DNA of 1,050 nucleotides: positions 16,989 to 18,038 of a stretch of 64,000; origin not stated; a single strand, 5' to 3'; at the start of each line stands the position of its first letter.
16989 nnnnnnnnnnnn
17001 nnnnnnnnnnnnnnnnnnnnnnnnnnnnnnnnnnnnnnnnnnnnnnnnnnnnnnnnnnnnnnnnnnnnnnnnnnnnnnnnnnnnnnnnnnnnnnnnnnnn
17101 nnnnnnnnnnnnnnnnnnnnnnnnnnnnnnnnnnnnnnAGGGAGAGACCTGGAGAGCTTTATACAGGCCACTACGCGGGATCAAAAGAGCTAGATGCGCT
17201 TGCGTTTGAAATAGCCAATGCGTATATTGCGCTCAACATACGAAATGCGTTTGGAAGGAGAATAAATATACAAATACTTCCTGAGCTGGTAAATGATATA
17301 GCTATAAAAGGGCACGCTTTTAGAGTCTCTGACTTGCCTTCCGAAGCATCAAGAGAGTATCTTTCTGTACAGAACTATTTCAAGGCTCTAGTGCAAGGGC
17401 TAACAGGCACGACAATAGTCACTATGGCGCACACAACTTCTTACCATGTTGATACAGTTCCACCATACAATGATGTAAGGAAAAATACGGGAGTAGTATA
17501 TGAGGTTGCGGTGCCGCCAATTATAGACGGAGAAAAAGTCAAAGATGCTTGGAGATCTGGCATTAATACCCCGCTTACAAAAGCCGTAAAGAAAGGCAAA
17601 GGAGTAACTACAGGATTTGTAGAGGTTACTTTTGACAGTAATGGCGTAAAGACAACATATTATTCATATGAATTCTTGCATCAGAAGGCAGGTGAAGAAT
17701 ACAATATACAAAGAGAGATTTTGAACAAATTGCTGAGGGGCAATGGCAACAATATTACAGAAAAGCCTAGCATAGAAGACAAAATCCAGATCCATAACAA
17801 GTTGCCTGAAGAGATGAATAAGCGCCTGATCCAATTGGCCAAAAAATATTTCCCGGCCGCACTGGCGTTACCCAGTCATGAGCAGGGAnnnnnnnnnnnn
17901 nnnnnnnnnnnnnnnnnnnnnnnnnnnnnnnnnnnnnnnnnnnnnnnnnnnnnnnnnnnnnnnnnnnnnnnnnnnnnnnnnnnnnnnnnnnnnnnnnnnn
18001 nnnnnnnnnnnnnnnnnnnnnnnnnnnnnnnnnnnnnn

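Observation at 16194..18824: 876-aa orphan with tandem metallophosphoesterase-like modules and an inserted coiled coil, wedged between mcm and pcna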

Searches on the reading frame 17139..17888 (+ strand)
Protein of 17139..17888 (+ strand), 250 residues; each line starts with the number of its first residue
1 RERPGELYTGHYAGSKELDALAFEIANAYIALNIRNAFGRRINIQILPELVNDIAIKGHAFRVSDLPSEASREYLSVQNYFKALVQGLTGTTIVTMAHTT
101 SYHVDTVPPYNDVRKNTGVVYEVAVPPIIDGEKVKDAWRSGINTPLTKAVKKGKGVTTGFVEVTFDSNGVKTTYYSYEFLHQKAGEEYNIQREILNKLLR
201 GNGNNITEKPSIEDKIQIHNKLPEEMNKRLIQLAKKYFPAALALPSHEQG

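Call 25: search_protein_families(library=pfam, proteins=[window:17139-17888:+], max_evalue=10)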
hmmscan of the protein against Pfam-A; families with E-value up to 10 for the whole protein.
seq(250 aa): 1 family
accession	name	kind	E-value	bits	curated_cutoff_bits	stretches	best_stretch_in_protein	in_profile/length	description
PF05678.19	VQ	-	0.71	9.9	20.5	1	81-90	14-23/28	VQ motif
